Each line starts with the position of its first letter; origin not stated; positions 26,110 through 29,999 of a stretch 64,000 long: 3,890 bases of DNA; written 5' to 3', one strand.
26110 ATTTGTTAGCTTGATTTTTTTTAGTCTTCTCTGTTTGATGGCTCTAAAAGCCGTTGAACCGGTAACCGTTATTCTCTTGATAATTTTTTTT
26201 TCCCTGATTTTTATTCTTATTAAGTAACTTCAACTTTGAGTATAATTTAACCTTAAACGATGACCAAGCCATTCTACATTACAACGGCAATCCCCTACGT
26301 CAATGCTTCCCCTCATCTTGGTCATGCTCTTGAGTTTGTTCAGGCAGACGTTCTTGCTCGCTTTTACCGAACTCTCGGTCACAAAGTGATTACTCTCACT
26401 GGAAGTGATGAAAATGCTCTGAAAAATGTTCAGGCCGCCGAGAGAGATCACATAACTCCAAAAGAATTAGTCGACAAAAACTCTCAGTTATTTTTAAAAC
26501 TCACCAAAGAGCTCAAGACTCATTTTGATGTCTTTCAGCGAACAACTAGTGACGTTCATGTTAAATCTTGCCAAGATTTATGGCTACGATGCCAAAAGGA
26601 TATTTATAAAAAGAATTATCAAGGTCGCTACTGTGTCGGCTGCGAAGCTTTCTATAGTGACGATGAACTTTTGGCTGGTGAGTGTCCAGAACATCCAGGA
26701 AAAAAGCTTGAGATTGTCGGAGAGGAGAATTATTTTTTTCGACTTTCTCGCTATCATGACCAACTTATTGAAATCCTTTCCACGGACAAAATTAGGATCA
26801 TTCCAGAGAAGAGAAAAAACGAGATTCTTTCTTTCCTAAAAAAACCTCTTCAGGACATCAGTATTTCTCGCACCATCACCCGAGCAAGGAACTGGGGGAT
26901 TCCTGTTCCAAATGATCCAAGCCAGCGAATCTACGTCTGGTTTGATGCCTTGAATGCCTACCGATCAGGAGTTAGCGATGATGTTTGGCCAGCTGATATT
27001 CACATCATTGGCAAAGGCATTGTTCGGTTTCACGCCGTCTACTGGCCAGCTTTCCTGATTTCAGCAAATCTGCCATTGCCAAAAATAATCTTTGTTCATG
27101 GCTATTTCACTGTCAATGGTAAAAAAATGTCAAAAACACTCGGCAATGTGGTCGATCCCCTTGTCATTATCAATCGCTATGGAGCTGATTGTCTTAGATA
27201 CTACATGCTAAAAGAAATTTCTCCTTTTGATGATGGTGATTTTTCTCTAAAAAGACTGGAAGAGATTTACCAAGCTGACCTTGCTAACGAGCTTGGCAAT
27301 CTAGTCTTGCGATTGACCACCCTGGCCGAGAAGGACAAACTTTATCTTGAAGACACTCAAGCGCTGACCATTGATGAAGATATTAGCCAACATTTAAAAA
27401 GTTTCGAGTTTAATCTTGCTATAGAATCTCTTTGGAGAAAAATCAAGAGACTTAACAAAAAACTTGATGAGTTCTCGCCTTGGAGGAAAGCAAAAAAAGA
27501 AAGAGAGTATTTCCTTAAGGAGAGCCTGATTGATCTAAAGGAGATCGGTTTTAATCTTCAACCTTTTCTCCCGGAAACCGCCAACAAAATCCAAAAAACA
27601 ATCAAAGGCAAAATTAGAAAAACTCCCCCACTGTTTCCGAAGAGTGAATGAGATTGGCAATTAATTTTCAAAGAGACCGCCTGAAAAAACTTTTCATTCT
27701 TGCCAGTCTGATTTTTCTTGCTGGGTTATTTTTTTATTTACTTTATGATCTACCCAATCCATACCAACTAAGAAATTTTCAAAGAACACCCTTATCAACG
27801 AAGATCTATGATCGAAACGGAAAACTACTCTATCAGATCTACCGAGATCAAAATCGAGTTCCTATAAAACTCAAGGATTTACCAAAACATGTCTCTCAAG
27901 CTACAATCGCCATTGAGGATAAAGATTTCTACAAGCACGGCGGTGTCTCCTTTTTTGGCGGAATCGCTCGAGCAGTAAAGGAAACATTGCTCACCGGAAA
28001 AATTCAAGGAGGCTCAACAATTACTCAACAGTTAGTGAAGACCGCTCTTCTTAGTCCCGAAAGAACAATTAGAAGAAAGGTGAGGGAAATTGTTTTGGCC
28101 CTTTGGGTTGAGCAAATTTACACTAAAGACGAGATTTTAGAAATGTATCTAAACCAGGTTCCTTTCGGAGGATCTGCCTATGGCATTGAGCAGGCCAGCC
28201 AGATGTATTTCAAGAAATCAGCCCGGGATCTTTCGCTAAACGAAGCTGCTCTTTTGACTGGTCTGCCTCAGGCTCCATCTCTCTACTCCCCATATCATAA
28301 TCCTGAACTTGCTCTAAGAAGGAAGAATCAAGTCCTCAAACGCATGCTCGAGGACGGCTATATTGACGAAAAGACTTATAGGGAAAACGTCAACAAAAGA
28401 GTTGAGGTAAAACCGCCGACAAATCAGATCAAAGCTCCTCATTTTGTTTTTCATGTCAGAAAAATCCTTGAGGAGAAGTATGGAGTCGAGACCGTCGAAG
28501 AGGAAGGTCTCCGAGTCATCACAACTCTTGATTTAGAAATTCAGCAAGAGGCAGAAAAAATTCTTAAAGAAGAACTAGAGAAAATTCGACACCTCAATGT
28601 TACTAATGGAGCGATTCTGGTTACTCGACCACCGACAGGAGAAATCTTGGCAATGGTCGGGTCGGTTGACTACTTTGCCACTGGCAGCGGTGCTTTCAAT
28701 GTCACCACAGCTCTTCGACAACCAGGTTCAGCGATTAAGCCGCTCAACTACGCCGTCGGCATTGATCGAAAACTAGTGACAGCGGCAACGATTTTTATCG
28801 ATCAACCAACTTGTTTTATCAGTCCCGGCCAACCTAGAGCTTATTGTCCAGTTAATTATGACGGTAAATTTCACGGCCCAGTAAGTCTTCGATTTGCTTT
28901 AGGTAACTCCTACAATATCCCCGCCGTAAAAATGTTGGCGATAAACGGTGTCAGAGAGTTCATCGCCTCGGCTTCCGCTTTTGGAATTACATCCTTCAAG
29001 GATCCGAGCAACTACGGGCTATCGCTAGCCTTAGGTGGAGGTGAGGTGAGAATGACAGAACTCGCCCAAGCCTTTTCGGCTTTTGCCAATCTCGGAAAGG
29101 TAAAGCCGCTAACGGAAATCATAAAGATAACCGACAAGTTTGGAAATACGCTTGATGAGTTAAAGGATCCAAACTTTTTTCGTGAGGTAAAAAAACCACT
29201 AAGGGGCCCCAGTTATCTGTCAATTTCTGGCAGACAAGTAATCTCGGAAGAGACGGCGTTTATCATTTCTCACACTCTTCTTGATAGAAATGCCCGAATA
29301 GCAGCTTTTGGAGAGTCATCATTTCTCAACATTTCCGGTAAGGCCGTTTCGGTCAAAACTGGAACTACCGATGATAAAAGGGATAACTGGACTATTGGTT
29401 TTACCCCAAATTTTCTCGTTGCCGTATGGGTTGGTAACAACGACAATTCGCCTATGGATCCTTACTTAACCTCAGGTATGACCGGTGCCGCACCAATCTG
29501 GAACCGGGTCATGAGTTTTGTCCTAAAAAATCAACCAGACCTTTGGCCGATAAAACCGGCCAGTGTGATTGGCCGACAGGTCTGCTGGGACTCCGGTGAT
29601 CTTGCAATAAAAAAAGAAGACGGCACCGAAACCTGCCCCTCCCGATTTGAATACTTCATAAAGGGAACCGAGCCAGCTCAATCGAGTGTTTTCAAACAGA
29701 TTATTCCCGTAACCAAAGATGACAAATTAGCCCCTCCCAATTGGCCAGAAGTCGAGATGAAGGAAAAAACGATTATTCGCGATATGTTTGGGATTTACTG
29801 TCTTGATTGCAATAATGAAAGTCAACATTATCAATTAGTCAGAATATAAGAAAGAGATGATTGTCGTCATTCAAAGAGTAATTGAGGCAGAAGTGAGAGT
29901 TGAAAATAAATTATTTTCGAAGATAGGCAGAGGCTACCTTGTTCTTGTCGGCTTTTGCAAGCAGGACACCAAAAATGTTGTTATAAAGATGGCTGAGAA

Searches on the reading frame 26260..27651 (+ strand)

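Call 84: search_protein_families(library=ncbifam, proteins=[window:26260-27651:+], max_evalue=0.00001)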
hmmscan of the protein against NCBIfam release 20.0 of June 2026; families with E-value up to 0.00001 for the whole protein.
window:26260-27651:+ (463 aa): 18 families
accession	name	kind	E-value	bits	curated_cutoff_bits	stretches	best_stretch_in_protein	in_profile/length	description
NF008900.0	PRK12267.1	equivalog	1.6e-135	453.2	598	1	2-449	3-477/648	methionine--tRNA ligase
TIGR00398.1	metG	equivalog_domain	2.6e-119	399.3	336.35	1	5-451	1-504/530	methionine--tRNA ligase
NF001100.0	PRK00133.1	equivalog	1.7e-80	271.4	587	2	151-449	183-503/676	methionine--tRNA ligase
NF008860.0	PRK11893.2-2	equivalog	3.7e-68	230.9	761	3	242-445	325-544/583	methionine--tRNA ligase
TIGR00422.1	valS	equivalog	3.1e-29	101.6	612.1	2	242-405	477-629/863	valine--tRNA ligase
NF009687.0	PRK13208.1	equivalog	5.2e-26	91.1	738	2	238-380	481-621/801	valine--tRNA ligase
NF008957.0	PRK12300.1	subfamily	8.2e-25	86.9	677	2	271-449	608-780/946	leucine--tRNA ligase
NF004349.1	PRK05729.1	equivalog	2.3e-23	82.4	704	1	270-394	497-627/860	valine--tRNA ligase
TIGR00392.1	ileS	equivalog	4.6e-23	81.3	621.4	1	266-396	588-732/861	isoleucine--tRNA ligase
TIGR00396.1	leuS_bact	equivalog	1.1e-20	73.4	548.4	2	3-174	29-205/843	leucine--tRNA ligase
TIGR00395.1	leuS_arch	equivalog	6.2e-17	60.9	648.5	1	243-421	572-733/938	leucine--tRNA ligase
NF011492.0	PRK14900.1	equivalog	7.3e-15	53.9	1783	1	285-347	528-588/1044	valine--tRNA ligase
NF008859.0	PRK11893.2-1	equivalog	1.7e-14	53.6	553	1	5-142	4-144/498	methionine--tRNA ligase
NF000540.1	alt_ValS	exception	1.2e-12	46.7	900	0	5-55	35-85/827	valine--tRNA ligase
NF008863.0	PRK11893.2-5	equivalog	9.2e-12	44.3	551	1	5-103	7-106/531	methionine--tRNA ligase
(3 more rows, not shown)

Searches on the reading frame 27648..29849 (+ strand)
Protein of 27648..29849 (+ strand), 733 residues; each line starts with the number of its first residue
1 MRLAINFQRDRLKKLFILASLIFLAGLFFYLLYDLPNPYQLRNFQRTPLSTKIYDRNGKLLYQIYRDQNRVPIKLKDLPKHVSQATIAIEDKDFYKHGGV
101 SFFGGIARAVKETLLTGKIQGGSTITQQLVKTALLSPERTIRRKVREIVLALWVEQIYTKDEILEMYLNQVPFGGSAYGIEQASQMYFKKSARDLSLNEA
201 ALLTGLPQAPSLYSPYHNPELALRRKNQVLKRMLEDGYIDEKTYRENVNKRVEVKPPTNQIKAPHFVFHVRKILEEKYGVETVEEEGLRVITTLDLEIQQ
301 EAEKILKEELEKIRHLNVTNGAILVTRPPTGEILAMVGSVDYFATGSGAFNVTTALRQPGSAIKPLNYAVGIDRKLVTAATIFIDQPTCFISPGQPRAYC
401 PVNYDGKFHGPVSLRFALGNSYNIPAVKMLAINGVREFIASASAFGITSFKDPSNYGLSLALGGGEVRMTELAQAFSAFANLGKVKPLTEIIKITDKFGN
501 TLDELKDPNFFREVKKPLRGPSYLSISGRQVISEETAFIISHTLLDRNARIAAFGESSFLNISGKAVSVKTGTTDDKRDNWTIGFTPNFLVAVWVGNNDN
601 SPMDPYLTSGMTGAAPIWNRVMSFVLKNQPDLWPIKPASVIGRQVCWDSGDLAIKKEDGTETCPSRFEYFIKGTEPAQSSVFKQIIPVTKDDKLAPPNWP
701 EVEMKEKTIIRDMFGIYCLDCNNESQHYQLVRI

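Call 43: search_protein_families(library=ncbifam, proteins=[window:27648-29849:+], max_evalue=1e-10)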
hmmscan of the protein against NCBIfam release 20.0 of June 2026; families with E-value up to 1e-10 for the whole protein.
window:27648-29849:+ (733 aa): 13 families
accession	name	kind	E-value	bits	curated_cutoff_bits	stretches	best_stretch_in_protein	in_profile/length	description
TIGR02074.1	PBP_1a_fam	subfamily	3.7e-154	514.5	508.75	1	69-628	1-535/535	PBP1A family penicillin-binding protein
TIGR02073.1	PBP_1c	equivalog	2.4e-146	489.3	494.2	1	43-727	4-637/728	penicillin-binding protein 1C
NF051885.1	tranpepglycosPbpC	equivalog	2e-116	390.1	900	1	29-626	36-594/632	multimodular transpeptidase-transglycosylase PbpC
TIGR02071.1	PBP_1b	equivalog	7e-102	341.8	717.75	1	64-664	139-718/729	penicillin-binding protein 1B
NF008643.0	PRK11636.1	equivalog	1e-93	315.1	1263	2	23-309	21-306/850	peptidoglycan glycosyltransferase/peptidoglycan DD-transpeptidase MrcA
NF008414.0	PRK11240.1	equivalog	1.4e-82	278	1121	2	54-488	46-464/774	peptidoglycan glycosyltransferase PbpC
NF038276.1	strep_PBP2A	exception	3.5e-79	266.9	1100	1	8-627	35-638/716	penicillin-binding protein PBP2A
NF007061.0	PRK09506.1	equivalog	9.4e-76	255.2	1120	1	67-623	208-744/825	bifunctional glycosyl transferase/transpeptidase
NF011423.0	PRK14850.1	equivalog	1e-75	255.6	1275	1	66-625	153-692/764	penicillin-binding protein 1b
NF038272.1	strep_PBP1A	exception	4.3e-70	236.8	1075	1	15-630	18-636/658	penicillin-binding protein PBP1A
NF038274.1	strep_PBP1B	exception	1.6e-61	208.6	1225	2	56-247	68-273/745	penicillin-binding protein PBP1B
TIGR02070.1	mono_pep_trsgly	equivalog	1.5e-36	126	182.65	1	73-234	58-219/224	monofunctional biosynthetic peptidoglycan transglycosylase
NF010008.0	PRK13481.1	equivalog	3.4e-36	124.9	270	1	73-249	83-265/269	glycosyltransferase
